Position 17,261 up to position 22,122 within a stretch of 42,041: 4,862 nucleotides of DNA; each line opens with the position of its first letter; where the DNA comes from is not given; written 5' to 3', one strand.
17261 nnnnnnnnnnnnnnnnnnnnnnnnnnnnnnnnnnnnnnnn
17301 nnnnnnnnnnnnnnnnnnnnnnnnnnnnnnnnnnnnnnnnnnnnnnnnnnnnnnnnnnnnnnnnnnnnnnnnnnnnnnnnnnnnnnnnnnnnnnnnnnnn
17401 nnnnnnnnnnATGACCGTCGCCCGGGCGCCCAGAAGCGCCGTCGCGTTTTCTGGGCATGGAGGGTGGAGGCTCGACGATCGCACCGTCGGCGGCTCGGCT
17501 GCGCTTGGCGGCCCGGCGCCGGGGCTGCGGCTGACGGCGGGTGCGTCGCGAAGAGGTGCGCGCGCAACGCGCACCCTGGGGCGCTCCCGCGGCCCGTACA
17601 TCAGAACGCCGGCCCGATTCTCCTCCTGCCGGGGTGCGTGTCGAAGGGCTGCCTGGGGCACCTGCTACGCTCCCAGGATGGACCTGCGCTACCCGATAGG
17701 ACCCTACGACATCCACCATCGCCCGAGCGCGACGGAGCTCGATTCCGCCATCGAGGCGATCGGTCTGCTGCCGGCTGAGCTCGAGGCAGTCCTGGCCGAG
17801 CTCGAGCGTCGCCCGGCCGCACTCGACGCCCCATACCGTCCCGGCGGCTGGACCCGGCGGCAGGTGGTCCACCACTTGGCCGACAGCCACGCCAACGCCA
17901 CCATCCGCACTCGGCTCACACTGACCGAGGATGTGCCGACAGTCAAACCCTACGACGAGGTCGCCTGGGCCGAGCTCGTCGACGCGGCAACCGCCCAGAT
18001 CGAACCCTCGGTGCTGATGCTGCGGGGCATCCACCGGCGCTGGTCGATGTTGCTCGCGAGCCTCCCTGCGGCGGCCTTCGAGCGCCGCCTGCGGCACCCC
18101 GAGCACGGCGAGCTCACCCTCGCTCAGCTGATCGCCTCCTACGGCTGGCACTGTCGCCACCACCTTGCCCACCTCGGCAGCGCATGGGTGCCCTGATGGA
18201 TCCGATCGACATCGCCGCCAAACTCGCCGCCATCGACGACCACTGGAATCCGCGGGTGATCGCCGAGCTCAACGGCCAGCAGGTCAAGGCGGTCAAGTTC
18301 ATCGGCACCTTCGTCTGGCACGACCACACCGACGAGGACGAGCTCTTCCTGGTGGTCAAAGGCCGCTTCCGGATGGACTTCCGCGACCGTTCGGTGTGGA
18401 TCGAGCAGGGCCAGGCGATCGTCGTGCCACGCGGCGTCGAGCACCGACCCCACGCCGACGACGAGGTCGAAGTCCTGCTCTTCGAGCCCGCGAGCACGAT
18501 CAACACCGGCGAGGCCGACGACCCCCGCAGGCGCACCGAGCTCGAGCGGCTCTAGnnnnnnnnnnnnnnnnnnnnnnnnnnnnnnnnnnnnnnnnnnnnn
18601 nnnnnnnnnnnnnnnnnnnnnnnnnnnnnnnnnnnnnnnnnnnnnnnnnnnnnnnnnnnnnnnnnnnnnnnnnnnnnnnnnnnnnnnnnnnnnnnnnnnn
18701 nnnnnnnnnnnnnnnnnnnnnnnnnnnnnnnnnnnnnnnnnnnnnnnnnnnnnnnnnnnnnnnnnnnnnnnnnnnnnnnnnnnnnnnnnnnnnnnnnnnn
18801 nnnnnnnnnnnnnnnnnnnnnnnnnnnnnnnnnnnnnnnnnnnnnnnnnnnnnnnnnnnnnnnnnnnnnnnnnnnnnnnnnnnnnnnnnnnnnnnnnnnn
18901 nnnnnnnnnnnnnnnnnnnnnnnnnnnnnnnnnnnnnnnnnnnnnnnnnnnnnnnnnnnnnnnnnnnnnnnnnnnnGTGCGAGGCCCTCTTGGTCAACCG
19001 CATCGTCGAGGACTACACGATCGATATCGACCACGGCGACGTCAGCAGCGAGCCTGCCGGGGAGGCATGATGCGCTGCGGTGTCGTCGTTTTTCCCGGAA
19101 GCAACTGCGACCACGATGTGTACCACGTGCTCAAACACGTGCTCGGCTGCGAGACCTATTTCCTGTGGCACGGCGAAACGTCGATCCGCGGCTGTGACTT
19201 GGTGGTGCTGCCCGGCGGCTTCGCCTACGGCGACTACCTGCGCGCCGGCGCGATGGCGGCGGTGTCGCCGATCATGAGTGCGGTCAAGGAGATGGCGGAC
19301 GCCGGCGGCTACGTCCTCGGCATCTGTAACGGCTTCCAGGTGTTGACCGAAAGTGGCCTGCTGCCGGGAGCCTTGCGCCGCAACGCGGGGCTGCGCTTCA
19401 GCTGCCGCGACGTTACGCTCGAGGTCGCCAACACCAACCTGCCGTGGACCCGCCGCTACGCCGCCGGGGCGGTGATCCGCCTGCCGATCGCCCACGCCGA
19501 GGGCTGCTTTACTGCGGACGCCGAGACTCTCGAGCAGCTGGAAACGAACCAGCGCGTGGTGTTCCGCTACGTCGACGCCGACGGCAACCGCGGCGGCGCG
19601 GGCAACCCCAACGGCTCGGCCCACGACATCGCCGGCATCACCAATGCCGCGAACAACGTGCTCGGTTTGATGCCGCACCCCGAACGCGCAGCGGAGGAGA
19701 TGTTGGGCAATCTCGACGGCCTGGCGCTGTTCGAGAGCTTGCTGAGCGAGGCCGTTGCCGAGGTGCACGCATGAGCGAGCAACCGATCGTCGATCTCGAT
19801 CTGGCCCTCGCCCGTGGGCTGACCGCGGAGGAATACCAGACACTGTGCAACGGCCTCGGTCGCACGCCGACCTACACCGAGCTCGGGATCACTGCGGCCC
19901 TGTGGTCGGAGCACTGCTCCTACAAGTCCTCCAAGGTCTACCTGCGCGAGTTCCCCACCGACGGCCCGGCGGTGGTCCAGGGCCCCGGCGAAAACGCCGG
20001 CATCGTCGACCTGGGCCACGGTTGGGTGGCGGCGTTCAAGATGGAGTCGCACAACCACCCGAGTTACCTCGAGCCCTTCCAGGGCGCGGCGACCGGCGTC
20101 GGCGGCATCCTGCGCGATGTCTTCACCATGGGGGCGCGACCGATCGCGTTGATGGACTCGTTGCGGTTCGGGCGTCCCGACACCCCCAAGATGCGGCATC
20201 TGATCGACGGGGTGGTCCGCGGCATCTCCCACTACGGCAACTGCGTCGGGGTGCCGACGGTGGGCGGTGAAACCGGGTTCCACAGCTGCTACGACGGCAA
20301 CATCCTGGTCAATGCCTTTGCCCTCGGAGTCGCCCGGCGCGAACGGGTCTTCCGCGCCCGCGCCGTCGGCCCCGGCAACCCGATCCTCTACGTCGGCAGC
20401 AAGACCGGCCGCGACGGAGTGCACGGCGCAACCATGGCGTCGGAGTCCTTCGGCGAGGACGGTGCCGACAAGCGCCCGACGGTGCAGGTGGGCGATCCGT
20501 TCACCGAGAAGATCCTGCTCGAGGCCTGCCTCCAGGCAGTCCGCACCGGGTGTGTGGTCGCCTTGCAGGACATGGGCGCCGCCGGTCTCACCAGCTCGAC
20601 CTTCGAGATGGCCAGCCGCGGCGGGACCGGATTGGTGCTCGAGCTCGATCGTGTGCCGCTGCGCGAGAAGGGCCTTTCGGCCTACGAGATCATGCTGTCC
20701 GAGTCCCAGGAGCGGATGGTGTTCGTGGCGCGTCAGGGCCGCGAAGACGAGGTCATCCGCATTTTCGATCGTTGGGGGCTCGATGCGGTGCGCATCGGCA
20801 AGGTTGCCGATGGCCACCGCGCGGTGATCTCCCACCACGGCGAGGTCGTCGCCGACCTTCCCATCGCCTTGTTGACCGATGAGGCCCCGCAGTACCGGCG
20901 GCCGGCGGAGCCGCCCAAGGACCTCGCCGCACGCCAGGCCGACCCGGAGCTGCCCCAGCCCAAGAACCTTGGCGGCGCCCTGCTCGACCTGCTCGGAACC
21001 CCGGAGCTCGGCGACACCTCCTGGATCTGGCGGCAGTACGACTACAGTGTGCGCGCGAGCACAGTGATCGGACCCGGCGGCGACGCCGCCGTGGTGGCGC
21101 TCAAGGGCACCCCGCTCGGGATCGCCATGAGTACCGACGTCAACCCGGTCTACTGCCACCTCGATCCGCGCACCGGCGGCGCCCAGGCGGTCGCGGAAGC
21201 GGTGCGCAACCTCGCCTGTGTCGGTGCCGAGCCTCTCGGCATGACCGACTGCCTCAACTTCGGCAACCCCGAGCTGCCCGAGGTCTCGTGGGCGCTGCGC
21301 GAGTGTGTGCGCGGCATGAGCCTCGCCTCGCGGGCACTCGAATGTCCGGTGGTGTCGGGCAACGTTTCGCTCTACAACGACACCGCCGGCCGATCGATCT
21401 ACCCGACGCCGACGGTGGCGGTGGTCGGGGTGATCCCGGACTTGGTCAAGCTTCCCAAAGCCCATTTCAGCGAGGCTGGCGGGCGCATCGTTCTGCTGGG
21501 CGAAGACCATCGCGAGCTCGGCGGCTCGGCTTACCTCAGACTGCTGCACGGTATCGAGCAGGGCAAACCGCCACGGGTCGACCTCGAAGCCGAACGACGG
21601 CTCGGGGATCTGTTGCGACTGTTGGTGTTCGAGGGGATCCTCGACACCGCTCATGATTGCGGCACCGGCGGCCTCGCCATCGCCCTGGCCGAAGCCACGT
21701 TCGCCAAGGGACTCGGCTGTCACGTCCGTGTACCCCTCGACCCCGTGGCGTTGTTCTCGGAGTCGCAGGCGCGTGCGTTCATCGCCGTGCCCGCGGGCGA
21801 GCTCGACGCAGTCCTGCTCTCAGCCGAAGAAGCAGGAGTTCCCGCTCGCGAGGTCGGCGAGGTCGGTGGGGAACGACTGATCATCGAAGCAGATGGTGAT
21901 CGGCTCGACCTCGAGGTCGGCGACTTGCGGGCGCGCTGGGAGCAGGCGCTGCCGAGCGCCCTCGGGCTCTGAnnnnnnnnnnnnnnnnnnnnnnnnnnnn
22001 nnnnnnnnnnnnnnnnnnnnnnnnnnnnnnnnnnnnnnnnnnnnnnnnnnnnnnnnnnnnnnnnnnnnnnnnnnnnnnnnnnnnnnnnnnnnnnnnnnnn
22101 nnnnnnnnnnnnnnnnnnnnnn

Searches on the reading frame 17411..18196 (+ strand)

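Call 75: search_protein_families(library=pfam, proteins=[window:17411-18196:+], max_evalue=0.001)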
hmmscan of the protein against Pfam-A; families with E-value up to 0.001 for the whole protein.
window:17411-18196:+ (261 aa): 1 family
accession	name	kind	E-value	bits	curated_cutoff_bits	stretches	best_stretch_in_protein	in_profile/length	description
PF12867.12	DinB_2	-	2.4e-15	57.5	24.8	1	121-254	6-127/128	DinB superfamily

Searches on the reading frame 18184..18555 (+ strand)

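Call 75: search_protein_families(library=pfam, proteins=[window:18184-18555:+], max_evalue=0.001)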
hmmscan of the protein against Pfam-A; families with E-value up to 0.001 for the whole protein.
window:18184-18555:+ (123 aa): 1 family
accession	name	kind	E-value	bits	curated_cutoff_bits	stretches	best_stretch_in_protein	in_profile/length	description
PF07883.17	Cupin_2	-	7e-11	42.1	27.2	1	42-97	10-64/70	Cupin domain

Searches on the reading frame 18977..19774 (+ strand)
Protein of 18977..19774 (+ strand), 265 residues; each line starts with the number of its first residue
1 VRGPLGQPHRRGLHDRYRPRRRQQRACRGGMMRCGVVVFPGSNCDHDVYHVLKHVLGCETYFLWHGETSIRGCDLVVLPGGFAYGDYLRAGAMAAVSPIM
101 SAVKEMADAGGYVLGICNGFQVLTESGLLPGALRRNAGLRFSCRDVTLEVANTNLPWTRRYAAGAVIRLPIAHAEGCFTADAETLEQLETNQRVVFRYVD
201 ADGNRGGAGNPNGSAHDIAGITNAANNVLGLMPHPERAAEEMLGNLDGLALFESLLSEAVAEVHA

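Call 75: search_protein_families(library=pfam, proteins=[window:18977-19774:+], max_evalue=0.001)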
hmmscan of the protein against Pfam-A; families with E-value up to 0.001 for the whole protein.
window:18977-19774:+ (265 aa): 3 families
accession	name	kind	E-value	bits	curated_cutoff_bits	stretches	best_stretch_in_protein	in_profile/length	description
PF13507.12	GATase_5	-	7.3e-40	137.1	27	1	33-242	3-233/260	CobB/CobQ-like glutamine amidotransferase domain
PF07685.20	GATase_3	-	3e-07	30.7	27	1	61-126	28-91/196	CobB/CobQ-like glutamine amidotransferase domain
PF01965.30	DJ-1_PfpI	-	4.8e-07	30.2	26.6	1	73-131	62-115/165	DJ-1/PfpI family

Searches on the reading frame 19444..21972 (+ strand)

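Call 17: search_protein_families(library=pfam, proteins=[window:19444-21972:+], max_evalue=0.001)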
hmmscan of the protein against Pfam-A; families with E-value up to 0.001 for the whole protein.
window:19444-21972:+ (842 aa): 3 families
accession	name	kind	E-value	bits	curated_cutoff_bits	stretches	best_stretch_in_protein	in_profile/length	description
PF00586.29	AIRS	-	1.8e-58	196.2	24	2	182-297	1-112/112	AIR synthase related protein, N-terminal domain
PF02769.27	AIRS_C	-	3e-55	187.1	23.1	2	309-462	1-153/156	AIR synthase related protein, C-terminal domain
PF18072.6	FGAR-AT_linker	-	6e-14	52.7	26.6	1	122-161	8-50/50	Formylglycinamide ribonucleotide amidotransferase linker domain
